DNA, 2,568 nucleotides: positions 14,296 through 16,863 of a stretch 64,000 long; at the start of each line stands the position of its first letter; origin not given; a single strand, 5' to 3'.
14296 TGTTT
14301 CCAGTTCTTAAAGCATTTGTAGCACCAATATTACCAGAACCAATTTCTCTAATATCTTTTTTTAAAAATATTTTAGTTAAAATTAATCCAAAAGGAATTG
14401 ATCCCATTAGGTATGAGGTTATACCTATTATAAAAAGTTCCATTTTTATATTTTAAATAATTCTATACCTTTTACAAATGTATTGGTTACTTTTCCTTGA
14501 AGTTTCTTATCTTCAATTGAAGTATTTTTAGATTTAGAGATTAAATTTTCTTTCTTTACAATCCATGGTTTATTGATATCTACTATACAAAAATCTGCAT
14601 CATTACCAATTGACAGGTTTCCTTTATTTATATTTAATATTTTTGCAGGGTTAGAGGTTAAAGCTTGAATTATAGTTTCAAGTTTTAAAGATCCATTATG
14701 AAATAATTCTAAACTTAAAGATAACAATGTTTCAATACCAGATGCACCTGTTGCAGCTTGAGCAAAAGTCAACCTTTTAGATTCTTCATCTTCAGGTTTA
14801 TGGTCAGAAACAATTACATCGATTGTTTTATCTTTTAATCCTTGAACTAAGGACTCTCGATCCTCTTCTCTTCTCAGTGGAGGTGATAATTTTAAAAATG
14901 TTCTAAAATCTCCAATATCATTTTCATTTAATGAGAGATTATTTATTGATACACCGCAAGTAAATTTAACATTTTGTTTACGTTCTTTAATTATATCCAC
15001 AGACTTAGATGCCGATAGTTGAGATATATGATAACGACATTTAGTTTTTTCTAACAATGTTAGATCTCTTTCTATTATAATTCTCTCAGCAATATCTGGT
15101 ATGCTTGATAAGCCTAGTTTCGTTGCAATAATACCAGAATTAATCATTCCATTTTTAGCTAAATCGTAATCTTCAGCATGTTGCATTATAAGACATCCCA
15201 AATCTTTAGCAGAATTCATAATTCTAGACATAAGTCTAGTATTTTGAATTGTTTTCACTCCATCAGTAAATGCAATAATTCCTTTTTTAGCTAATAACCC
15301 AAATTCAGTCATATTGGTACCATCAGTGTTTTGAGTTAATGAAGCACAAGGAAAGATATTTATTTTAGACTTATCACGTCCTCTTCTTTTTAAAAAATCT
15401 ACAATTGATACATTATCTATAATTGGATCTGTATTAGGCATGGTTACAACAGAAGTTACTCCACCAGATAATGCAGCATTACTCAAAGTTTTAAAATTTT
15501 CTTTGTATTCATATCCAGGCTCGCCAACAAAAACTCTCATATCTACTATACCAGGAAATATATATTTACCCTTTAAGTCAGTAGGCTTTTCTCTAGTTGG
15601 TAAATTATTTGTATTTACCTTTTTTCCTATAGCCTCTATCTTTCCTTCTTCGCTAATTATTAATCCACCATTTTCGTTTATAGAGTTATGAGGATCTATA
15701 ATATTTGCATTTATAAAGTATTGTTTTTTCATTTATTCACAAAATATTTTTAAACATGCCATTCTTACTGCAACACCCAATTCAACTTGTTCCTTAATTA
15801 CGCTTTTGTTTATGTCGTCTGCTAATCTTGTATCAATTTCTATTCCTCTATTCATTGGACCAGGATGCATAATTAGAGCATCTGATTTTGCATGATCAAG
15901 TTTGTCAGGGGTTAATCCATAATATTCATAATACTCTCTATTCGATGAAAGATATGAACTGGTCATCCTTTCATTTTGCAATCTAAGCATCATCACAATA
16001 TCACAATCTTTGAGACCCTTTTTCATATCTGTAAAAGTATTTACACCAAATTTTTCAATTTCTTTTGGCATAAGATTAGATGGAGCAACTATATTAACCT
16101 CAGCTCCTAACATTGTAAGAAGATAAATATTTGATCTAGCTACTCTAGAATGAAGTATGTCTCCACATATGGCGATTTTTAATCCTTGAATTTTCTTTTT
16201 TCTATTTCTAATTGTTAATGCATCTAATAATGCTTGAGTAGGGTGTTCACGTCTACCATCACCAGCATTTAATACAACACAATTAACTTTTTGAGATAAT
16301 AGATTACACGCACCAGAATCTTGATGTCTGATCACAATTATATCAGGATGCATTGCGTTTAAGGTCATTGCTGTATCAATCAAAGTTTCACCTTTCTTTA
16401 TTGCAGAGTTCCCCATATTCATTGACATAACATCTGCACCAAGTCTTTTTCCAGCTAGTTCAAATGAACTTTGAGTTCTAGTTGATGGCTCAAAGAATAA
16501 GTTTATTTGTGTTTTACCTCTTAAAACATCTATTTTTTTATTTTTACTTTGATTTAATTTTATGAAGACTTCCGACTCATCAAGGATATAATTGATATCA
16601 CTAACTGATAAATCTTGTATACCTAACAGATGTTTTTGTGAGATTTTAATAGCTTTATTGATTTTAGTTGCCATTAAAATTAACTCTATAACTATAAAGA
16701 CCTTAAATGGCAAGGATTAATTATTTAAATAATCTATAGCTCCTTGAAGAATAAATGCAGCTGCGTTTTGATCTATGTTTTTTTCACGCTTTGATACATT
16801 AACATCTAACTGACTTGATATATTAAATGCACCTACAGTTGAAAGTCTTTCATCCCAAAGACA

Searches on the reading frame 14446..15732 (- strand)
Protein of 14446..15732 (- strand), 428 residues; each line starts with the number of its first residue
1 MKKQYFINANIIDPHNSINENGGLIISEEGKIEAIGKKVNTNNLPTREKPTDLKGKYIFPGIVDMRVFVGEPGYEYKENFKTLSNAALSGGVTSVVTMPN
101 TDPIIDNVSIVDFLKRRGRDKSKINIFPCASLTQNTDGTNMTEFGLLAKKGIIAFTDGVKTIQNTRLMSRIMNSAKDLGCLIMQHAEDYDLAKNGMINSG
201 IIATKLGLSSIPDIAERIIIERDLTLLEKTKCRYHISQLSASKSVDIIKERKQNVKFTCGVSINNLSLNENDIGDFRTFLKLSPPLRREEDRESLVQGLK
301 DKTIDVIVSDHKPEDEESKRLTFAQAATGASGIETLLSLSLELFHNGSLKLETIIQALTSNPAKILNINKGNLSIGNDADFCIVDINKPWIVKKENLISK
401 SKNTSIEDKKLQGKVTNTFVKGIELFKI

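Call 34: search_protein_families(library=ncbifam, max_evalue=1e-10, proteins=[window:14446-15732:-])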
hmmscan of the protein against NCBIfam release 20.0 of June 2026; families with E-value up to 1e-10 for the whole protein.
window:14446-15732:- (428 aa): 31 families (the best 25 are shown)
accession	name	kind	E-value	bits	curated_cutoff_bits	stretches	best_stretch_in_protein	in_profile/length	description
NF006558.0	PRK09059.1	equivalog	1.2e-156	521.6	645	1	5-427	6-428/430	dihydroorotase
TIGR00857.1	pyrC_multi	subfamily_domain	2e-107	359.7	279.05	1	25-422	9-405/412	dihydroorotase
NF005791.0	PRK07627.1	equivalog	2.2e-106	356.4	442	1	8-426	7-422/425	dihydroorotase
NF006844.0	PRK09357.2-5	equivalog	1.3e-99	334.1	701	1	7-425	7-419/422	dihydroorotase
NF006837.0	PRK09357.1-2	equivalog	1.7e-99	333.3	575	1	25-423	21-419/428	dihydroorotase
NF006845.0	PRK09357.2-6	equivalog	2e-98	329.9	728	1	7-423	6-422/428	dihydroorotase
NF006842.0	PRK09357.2-3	equivalog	1.5e-91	307.2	695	1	5-422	4-434/440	dihydroorotase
NF006843.0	PRK09357.2-4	equivalog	4.2e-90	302.7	786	1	10-422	9-416/431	dihydroorotase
NF006838.0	PRK09357.1-3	equivalog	9.2e-89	298.2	644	1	7-423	6-418/423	dihydroorotase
NF006836.0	PRK09357.1-1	equivalog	8.6e-88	294.9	538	1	25-423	19-421/432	dihydroorotase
NF006839.0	PRK09357.1-4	equivalog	2.2e-87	293.4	576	1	8-423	6-417/422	dihydroorotase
NF005614.0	PRK07369.1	equivalog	1e-81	274.9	456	1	3-420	3-418/419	dihydroorotase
NF006841.0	PRK09357.2-2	equivalog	2.1e-76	257.3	640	1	37-426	26-417/421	dihydroorotase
NF002668.0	PRK02382.1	equivalog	3.5e-67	227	452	1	25-408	16-394/436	dihydroorotase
NF006268.0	PRK08417.1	equivalog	1.2e-64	218.9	499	1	8-424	5-402/406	metal-dependent hydrolase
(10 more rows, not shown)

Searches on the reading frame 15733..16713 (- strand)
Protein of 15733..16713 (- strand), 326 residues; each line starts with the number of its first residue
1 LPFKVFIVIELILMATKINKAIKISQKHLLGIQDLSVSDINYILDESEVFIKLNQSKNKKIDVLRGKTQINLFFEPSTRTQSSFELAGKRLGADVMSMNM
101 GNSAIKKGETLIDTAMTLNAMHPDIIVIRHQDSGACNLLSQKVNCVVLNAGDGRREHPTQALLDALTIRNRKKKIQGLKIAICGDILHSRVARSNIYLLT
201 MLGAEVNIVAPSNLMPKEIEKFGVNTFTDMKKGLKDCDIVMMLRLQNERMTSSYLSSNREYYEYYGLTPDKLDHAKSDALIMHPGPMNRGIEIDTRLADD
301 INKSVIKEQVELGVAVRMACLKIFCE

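Call 34: search_protein_families(library=ncbifam, max_evalue=1e-10, proteins=[window:15733-16713:-])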
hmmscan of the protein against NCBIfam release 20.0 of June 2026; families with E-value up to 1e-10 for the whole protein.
window:15733-16713:- (326 aa): 15 families
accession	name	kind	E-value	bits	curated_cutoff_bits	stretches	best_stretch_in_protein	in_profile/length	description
NF002032.1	PRK00856.1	equivalog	1.1e-122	408.9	263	1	27-323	1-295/297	aspartate carbamoyltransferase catalytic subunit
TIGR00670.1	asp_carb_tr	equivalog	2.9e-96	322.2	236.95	1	27-324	1-302/304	aspartate carbamoyltransferase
NF010387.0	PRK13814.1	equivalog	3.2e-74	249.6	660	1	27-324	6-302/310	aspartate carbamoyltransferase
NF006046.0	PRK08192.1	equivalog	4.5e-48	164.2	512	1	24-321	4-313/339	aspartate carbamoyltransferase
NF008853.0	PRK11891.1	equivalog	1.1e-44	152.7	560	1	24-321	86-394/430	aspartate carbamoyltransferase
NF001986.0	PRK00779.1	subfamily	2.9e-40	138.3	306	1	24-323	3-302/307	ornithine carbamoyltransferase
TIGR00658.1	orni_carb_tr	equivalog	6.8e-36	124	280.85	1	27-324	1-302/304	ornithine carbamoyltransferase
NF009916.0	PRK13376.1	equivalog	9.5e-30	103.6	800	1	28-324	9-332/525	bifunctional aspartate carbamoyltransferase catalytic subunit/aspartate carbamoyltransferase regulatory subunit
NF003286.0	PRK04284.1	subfamily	1.5e-25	90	515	1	24-218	4-195/332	ornithine carbamoyltransferase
TIGR04384.1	putr_carbamoyl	exception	3.9e-24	85.4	500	1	29-324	2-306/330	putrescine carbamoyltransferase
NF011380.0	PRK14805.1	equivalog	5.4e-24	84.8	421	1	27-217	2-185/302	ornithine carbamoyltransferase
NF002470.0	PRK01713.1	equivalog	1.2e-17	64.4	545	1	22-218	3-196/334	ornithine carbamoyltransferase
NF011379.0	PRK14804.1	equivalog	7.3e-14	51.6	373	1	26-315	6-299/311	ornithine carbamoyltransferase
NF009213.0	PRK12562.1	subfamily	1.4e-13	50.9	559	1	24-218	4-196/334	ornithine carbamoyltransferase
NF003384.0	PRK04523.1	equivalog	5.4e-13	48.7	288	0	26-104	3-76/336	N-acetylornithine carbamoyltransferase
